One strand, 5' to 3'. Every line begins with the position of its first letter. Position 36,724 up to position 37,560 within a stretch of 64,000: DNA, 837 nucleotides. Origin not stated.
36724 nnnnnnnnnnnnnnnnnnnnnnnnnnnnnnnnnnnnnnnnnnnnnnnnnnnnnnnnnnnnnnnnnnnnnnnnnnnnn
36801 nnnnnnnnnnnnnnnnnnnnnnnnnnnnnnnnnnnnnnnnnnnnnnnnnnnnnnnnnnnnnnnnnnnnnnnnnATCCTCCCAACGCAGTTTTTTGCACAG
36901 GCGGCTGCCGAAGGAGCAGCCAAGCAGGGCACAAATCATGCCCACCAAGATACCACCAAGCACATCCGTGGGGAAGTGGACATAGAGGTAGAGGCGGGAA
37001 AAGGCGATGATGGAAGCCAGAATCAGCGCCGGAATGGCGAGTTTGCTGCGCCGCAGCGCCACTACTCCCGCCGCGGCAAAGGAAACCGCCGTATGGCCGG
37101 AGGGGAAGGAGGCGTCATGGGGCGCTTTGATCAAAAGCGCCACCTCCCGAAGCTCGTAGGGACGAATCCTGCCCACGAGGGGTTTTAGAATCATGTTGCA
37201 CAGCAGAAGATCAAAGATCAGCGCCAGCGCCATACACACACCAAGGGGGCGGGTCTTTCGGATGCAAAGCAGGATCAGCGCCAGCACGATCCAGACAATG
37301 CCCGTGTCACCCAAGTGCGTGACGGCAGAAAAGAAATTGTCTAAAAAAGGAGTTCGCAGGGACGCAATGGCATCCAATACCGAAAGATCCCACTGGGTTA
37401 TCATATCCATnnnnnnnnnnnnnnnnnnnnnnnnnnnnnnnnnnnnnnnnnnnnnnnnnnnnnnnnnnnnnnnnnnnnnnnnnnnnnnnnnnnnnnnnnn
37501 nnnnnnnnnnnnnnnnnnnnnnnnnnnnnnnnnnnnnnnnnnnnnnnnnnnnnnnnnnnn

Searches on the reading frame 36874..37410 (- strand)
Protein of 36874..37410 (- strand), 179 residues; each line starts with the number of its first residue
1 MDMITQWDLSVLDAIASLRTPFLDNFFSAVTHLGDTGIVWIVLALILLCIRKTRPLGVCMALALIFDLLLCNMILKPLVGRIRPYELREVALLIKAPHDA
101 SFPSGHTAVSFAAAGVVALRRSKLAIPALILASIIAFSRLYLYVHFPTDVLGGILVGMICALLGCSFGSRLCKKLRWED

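Call 95: search_protein_families(library=pfam, proteins=[window:36874-37410:-], max_evalue=0.00001)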
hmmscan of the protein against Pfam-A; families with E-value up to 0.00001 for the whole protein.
window:36874-37410:- (179 aa): 2 families
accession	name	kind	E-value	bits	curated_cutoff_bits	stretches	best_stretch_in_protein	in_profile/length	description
PF01569.27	PAP2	-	5.3e-22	78.4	27.2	1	58-164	3-121/130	PAP2 superfamily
PF14378.12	PAP2_3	-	1.2e-06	28.9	27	1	100-162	125-189/190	PAP2 superfamily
